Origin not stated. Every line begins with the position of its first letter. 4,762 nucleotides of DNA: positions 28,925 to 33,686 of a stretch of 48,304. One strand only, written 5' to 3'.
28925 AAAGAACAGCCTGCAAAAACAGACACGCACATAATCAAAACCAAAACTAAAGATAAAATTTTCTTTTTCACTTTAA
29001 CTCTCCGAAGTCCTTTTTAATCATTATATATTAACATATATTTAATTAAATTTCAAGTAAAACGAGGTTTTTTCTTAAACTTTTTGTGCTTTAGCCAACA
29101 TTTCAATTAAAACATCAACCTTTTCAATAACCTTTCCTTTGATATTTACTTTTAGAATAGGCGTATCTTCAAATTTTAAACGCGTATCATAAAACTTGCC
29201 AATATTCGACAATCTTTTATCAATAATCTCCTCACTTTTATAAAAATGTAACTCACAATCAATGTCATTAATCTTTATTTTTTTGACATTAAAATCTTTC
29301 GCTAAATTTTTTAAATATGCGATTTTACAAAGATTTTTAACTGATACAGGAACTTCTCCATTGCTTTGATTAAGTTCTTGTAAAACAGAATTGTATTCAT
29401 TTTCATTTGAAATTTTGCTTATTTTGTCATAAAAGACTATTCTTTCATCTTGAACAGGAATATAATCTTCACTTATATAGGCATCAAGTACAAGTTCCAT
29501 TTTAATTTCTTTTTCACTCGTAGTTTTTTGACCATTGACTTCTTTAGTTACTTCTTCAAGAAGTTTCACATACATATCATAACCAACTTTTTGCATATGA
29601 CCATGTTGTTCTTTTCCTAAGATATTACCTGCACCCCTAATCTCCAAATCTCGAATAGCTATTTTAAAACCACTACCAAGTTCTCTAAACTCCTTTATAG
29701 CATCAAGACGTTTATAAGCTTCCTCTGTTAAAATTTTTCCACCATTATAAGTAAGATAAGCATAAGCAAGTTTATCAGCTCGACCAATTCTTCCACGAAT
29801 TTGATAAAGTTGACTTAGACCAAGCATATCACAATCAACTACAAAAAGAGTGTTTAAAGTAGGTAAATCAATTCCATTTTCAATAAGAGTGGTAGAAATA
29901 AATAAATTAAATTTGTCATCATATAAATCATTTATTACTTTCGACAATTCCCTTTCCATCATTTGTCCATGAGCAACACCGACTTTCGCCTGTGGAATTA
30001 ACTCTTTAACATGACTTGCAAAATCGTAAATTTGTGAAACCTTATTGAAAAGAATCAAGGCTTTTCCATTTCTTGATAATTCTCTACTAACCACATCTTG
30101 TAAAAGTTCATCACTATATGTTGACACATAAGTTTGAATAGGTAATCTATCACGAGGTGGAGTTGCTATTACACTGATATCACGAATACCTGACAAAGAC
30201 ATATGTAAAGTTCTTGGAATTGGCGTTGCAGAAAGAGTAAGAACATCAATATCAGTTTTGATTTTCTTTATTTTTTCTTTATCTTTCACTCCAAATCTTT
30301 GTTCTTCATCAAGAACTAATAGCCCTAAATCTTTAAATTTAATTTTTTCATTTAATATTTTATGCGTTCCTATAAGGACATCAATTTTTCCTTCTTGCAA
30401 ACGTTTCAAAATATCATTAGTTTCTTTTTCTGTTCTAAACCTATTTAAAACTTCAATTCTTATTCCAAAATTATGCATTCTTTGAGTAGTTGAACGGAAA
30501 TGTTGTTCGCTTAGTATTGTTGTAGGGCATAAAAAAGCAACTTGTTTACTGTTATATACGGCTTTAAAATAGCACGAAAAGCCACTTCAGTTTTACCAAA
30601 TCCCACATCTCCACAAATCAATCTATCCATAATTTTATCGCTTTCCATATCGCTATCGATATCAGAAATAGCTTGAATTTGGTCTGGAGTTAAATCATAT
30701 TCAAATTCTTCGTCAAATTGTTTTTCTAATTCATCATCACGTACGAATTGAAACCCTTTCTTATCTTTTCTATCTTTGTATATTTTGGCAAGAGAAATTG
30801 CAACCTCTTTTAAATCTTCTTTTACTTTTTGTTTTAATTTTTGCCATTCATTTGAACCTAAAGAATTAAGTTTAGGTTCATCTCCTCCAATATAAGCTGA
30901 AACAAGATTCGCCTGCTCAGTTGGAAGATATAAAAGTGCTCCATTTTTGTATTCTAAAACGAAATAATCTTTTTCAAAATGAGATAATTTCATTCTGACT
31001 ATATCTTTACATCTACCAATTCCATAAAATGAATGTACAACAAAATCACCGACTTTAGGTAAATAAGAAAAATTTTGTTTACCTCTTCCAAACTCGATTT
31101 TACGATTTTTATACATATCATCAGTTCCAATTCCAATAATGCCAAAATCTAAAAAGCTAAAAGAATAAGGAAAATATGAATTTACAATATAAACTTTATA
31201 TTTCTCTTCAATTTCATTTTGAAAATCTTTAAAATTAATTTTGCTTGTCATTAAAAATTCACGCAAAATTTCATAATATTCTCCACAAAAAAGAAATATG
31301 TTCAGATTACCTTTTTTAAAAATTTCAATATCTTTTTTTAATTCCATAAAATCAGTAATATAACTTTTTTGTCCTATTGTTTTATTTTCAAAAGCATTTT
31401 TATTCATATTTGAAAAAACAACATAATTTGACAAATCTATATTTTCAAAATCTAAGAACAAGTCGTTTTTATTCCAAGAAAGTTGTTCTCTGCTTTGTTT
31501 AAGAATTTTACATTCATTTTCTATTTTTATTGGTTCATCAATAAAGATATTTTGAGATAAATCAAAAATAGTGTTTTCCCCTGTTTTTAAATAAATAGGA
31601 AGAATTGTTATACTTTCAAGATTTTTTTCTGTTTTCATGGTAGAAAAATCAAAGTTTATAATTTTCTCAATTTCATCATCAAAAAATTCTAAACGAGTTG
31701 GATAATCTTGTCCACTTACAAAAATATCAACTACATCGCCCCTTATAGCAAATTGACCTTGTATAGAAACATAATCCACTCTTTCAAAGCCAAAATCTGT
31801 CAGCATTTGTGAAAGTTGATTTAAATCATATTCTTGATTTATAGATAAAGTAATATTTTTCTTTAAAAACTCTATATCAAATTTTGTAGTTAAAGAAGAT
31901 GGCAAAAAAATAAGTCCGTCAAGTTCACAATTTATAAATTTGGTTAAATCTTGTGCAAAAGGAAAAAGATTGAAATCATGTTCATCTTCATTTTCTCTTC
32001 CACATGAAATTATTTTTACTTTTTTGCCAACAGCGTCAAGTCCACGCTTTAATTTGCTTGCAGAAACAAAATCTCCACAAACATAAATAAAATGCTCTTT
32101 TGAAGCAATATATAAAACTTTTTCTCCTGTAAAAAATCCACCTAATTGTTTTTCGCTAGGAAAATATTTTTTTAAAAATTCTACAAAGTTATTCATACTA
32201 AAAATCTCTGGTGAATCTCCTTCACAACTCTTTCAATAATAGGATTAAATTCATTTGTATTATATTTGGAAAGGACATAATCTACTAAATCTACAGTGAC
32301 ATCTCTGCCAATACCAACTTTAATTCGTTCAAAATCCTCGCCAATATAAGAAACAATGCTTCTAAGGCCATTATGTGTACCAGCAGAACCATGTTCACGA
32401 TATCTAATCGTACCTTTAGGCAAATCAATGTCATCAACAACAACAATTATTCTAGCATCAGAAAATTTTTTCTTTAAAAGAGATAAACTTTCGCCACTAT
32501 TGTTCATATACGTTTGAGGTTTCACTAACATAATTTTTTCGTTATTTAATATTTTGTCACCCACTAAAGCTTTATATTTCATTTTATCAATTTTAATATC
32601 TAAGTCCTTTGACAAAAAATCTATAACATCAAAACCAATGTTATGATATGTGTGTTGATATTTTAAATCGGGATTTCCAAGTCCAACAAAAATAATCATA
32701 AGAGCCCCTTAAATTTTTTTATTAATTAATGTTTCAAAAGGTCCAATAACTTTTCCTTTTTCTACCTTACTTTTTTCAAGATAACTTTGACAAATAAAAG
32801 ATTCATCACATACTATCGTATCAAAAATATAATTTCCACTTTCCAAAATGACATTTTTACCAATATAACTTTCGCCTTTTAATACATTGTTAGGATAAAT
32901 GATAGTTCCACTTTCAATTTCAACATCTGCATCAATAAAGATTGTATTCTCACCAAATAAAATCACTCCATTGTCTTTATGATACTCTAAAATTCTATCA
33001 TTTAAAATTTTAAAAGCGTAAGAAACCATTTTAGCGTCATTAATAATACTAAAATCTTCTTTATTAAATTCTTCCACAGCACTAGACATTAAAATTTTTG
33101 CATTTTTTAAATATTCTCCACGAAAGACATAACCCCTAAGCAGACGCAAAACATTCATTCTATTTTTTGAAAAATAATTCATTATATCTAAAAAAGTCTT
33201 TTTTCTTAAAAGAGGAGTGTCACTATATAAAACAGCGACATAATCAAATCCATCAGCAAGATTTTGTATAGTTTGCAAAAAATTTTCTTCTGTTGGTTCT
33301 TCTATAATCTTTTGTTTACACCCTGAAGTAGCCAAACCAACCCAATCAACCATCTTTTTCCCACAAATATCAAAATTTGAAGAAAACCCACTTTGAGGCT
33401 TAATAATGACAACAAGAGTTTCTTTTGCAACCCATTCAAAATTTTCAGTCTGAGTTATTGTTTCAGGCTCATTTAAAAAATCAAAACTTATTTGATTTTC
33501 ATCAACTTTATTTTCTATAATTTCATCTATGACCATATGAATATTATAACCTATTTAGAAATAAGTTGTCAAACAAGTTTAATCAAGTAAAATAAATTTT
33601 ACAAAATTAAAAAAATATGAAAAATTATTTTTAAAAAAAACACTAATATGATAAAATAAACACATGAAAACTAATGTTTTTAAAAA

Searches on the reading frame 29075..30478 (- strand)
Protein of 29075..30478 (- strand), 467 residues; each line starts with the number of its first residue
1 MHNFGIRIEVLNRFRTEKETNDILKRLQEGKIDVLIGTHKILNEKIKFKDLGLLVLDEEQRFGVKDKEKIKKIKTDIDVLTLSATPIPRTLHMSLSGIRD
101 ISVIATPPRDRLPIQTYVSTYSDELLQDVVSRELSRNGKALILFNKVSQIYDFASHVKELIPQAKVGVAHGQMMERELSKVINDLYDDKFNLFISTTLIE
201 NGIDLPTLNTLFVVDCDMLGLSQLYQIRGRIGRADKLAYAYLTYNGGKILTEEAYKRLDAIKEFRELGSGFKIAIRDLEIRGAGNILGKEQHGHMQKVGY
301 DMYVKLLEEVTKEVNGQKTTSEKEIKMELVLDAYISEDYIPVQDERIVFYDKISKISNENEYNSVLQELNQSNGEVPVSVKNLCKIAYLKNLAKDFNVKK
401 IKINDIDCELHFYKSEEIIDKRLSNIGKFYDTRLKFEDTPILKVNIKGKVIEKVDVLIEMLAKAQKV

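Call 13: search_protein_families(library=pfam, proteins=[window:29075-30478:-], max_evalue=0.001)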
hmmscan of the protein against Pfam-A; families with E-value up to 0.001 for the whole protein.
window:29075-30478:- (467 aa): 4 families
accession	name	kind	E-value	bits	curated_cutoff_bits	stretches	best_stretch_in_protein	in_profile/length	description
PF03461.20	TRCF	-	3.5e-20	72.6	25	1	331-418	3-90/95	TRCF domain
PF00271.37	Helicase_C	-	4.9e-20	72.3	23.5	1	126-234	6-109/110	Helicase conserved C-terminal domain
PF00270.35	DEAD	-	1.5e-09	38.3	26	1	10-91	76-164/167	DEAD/DEAH box helicase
PF22590.2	Cas3-like_C_2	-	0.00022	21.9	27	0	137-235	2-105/106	CRISPR-associated nuclease/helicase Cas3, C-terminal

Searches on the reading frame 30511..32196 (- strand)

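Call 13: search_protein_families(library=pfam, proteins=[window:30511-32196:-], max_evalue=0.001)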
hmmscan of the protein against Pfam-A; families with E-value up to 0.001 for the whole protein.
window:30511-32196:- (561 aa): 2 families
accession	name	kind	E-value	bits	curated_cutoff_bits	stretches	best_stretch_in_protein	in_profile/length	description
PF17757.6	UvrB_inter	-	3.1e-23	82.1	22.9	1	115-200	1-87/91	UvrB interaction domain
PF02559.22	CarD_TRCF_RID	-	5.7e-15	55.6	23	1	381-436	2-57/57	CarD-like/TRCF RID domain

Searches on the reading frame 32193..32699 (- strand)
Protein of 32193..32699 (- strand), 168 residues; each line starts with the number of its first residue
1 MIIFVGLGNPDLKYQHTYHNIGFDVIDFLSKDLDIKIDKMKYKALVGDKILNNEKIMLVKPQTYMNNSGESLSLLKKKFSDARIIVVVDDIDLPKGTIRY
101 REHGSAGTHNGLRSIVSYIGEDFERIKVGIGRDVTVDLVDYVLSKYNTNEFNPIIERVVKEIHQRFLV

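Call 13: search_protein_families(library=pfam, proteins=[window:32193-32699:-], max_evalue=0.001)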
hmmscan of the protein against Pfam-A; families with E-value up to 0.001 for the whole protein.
window:32193-32699:- (168 aa): 1 family
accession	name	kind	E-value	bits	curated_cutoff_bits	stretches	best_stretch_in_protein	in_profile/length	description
PF01195.25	Pept_tRNA_hydro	-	3e-52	177.6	27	1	3-163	1-164/183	Peptidyl-tRNA hydrolase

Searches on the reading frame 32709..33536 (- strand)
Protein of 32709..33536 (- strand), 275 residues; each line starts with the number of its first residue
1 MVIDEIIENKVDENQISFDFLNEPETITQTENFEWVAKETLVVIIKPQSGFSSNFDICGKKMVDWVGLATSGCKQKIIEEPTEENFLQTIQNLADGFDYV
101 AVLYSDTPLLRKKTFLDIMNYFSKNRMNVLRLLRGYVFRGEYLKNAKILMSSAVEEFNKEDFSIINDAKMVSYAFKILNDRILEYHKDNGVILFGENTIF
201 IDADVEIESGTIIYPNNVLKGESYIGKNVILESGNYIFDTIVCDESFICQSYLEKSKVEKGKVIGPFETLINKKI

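Call 16: search_protein_families(library=pfam, proteins=[window:32709-33536:-], max_evalue=0.001)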
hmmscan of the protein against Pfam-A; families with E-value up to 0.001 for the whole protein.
window:32709-33536:- (275 aa): 1 family
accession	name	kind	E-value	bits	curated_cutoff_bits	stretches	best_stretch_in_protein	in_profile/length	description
PF00132.30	Hexapep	-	3.4e-05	23.8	27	1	204-237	1-34/36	Bacterial transferase hexapeptide (six repeats)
